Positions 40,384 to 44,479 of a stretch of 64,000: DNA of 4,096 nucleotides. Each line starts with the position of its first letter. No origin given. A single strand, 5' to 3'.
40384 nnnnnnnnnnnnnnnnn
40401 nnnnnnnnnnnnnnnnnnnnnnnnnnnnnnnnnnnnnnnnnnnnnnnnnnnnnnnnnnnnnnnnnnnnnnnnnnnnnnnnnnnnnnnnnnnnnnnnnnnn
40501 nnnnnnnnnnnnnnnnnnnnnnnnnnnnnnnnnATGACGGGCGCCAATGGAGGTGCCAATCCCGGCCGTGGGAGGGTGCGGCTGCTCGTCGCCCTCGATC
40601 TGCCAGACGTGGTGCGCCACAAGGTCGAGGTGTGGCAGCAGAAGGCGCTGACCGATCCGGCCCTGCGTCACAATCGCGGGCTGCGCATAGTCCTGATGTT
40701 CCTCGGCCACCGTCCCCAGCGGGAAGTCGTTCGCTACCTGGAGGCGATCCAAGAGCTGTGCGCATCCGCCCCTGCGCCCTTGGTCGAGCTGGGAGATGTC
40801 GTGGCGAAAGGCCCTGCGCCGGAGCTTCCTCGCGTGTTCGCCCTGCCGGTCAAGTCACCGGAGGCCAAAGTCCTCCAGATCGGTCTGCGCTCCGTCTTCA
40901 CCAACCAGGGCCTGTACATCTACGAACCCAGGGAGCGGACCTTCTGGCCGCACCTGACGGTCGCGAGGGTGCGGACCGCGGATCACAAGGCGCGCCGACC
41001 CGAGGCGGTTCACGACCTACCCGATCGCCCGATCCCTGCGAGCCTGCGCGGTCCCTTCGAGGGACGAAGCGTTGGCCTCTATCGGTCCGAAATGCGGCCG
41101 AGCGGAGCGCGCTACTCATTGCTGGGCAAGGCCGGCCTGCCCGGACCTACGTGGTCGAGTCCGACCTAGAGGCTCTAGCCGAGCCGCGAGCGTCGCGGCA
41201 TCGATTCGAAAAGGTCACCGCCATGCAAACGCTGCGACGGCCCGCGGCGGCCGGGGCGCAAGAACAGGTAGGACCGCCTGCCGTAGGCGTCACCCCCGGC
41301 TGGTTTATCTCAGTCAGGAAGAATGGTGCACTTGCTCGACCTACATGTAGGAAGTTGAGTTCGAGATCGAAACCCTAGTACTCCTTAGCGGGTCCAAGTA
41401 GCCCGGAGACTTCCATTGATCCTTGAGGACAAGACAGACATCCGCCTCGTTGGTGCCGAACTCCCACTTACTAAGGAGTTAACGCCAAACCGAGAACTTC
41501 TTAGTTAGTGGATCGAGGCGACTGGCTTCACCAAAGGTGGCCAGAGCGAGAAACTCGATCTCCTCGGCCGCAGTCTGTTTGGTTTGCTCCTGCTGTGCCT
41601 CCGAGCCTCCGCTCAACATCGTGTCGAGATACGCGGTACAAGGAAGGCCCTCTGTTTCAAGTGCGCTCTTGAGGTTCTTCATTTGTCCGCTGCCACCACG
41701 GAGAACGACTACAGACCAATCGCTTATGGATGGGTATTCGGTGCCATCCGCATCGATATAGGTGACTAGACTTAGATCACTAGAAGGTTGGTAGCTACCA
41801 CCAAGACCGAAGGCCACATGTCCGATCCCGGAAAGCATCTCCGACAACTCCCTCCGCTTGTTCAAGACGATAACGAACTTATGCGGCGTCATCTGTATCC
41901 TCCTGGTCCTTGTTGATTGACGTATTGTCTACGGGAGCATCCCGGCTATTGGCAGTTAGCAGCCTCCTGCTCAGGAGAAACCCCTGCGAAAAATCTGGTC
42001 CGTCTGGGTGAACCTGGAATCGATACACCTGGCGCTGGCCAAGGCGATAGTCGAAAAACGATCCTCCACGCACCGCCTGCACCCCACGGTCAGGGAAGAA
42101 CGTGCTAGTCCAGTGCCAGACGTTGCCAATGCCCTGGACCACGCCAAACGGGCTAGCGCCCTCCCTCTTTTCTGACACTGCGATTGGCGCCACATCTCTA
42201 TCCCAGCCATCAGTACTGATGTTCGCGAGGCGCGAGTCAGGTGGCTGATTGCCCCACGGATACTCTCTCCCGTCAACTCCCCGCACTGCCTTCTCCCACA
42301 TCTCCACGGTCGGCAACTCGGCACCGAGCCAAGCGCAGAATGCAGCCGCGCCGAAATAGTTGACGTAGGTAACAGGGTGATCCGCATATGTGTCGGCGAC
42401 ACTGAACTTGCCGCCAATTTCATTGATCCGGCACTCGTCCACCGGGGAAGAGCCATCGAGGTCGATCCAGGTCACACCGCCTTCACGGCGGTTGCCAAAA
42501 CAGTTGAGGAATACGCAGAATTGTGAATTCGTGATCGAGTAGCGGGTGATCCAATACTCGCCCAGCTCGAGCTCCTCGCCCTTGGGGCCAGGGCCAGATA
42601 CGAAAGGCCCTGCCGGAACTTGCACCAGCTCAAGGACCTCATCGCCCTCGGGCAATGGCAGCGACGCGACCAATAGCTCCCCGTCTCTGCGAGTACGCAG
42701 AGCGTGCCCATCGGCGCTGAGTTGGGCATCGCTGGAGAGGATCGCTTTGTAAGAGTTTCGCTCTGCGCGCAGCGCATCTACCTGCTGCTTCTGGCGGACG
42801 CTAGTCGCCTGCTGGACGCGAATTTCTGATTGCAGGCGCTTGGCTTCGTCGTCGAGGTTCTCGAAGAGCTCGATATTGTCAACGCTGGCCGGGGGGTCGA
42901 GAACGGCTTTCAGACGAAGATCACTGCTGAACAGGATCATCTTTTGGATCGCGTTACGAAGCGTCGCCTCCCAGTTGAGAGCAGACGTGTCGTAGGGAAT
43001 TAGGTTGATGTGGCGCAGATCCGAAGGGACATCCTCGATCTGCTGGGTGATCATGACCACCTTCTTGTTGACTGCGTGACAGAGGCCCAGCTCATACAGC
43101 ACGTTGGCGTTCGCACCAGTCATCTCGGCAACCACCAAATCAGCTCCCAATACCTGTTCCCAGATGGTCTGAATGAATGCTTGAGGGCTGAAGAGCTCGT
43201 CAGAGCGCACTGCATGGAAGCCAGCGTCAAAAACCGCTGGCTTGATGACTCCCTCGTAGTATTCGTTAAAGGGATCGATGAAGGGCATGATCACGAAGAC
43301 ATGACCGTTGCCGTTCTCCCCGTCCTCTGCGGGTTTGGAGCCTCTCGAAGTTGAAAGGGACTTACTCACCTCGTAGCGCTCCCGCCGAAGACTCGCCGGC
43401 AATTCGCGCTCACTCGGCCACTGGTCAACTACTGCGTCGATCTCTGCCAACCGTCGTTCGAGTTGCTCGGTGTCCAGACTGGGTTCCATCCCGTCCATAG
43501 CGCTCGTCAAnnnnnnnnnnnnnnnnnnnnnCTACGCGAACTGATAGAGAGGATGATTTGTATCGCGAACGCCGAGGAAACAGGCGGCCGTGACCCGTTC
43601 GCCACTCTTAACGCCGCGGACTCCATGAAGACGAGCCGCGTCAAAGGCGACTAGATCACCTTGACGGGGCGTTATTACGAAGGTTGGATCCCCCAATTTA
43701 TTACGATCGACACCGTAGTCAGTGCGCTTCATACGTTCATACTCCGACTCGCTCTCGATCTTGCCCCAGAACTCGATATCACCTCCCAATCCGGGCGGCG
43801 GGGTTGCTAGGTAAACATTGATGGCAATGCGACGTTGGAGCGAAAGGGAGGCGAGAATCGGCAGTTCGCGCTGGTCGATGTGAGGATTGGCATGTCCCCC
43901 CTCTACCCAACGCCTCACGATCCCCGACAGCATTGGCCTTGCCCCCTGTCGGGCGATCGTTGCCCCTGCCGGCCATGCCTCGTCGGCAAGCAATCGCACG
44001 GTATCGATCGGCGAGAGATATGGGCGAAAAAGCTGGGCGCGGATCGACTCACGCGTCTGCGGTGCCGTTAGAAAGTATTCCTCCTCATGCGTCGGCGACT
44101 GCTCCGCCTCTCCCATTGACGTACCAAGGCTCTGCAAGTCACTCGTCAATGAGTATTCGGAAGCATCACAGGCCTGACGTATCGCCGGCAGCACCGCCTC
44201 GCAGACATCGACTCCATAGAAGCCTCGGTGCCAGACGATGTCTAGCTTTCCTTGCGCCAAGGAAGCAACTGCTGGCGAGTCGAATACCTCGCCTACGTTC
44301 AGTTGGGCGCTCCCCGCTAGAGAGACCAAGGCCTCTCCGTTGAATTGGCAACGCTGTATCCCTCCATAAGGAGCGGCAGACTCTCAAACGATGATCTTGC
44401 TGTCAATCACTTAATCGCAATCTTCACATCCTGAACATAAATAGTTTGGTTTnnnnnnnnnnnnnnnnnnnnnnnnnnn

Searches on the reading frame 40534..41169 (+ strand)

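Call 52: search_protein_families(library=pfam, proteins=[window:40534-41169:+], max_evalue=0.01)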
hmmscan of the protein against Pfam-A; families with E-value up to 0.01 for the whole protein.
window:40534-41169:+ (211 aa): 2 families
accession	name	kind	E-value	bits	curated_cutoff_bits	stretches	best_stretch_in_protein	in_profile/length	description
PF13563.12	2_5_RNA_ligase2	-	0.00047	20.7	27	1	54-159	30-129/152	2'-5' RNA ligase superfamily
PF02834.22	LigT_PEase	-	0.0011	19.6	23.3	0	133-191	29-84/87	LigT like Phosphoesterase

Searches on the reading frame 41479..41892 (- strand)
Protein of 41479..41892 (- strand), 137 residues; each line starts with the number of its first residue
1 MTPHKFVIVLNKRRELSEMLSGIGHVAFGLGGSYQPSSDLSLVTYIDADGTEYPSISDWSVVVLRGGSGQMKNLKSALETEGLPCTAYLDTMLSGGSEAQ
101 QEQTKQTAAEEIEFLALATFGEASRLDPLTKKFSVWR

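Call 7: search_protein_families(library=pfam, proteins=[window:41479-41892:-], max_evalue=0.01)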
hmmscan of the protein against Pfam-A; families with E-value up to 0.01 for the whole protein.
window:41479-41892:- (137 aa): 1 family
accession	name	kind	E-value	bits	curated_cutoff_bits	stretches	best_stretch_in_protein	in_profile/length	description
PF09391.15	DUF2000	-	7.5e-23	81.4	25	1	4-137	1-133/133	Protein of unknown function (DUF2000)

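Call 8: search_protein_families(library=padloc, proteins=[window:41479-41892:-], max_evalue=0.01)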
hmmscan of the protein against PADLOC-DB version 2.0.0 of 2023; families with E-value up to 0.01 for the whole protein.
window:41479-41892:- (137 aa): 0 families

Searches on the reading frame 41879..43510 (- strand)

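Call 7: search_protein_families(library=pfam, proteins=[window:41879-43510:-], max_evalue=0.01)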
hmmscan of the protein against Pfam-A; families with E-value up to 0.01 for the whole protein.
window:41879-43510:- (543 aa): 2 families
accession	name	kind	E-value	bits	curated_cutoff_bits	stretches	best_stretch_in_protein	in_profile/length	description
PF03781.23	FGE-sulfatase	-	1.5e-29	103.8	23.3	1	294-511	4-251/255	Sulfatase-modifying factor enzyme 1-like domain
PF05014.21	Nuc_deoxyrib_tr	-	0.0042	17.7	28.8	1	114-160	54-102/117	Nucleoside 2-deoxyribosyltransferase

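Call 8: search_protein_families(library=padloc, proteins=[window:41879-43510:-], max_evalue=0.01)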
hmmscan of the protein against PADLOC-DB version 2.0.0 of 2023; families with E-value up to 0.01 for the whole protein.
window:41879-43510:- (543 aa): 1 family
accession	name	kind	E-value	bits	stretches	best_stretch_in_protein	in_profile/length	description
PDLC00733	Effector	-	3.5e-05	20.8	1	82-175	260-356/388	TIR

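Call 10: search_protein_families(library=ncbifam, proteins=[window:41879-43510:-], max_evalue=0.01)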
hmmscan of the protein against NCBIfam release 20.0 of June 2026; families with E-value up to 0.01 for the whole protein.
window:41879-43510:- (543 aa): 4 families
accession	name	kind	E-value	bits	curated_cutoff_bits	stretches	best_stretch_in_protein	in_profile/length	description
TIGR03440.2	egtB_TIGR03440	equivalog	3.3e-13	49.5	360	1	371-473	267-354/413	ergothioneine biosynthesis protein EgtB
NF041186.1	SenA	equivalog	2e-11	43.9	420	1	313-473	198-324/382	selenoneine synthase SenA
TIGR03525.2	GldK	equivalog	6e-05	22.5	350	0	373-479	215-345/408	T9SS ring complex lipoprotein PorK/GldK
TIGR04344.1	ovoA_Nterm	equivalog_domain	0.0013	17.7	400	1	369-471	287-383/444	5-histidylcysteine sulfoxide synthase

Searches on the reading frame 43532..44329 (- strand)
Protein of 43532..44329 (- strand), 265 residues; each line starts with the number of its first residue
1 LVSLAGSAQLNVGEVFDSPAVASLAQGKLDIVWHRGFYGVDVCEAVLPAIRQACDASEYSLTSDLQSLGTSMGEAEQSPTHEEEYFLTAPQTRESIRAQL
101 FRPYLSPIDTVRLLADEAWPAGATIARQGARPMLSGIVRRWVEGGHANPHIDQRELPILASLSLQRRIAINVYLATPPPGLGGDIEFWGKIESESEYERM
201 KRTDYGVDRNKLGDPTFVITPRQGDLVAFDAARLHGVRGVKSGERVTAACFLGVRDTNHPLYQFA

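Call 7: search_protein_families(library=pfam, proteins=[window:43532-44329:-], max_evalue=0.01)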
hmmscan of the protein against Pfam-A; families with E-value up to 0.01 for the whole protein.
window:43532-44329:- (265 aa): 3 families
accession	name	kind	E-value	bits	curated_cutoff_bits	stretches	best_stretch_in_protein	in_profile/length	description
PF13640.12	2OG-FeII_Oxy_3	-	1.7e-09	38.9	27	1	140-252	5-97/98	2OG-Fe(II) oxygenase superfamily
PF22814.2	WelO5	-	4e-05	23.7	27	1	12-263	6-275/277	Carrier-protein-independent halogenase WelO5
PF13759.12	2OG-FeII_Oxy_5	-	0.0052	17.6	27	0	173-249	28-99/101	Putative 2OG-Fe(II) oxygenase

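Call 8: search_protein_families(library=padloc, proteins=[window:43532-44329:-], max_evalue=0.01)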
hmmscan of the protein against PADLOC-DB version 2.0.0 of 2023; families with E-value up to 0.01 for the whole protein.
window:43532-44329:- (265 aa): 1 family
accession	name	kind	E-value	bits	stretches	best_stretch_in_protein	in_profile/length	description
PDLC01653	2OG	-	4.1e-13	48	1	139-252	4-80/81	"CAS-I,CAS-II,CAS-III,CAS-IV,CAS-V,CAS-VI; associated"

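Call 10: search_protein_families(library=ncbifam, proteins=[window:43532-44329:-], max_evalue=0.01)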
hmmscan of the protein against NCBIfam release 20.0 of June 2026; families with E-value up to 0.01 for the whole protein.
window:43532-44329:- (265 aa): 1 family
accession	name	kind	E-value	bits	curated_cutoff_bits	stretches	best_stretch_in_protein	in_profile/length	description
NF041274.1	isoleu_diox_hilA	equivalog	8.1e-05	22.1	500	1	168-259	188-280/285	L-isoleucine 3(1)-dioxygenase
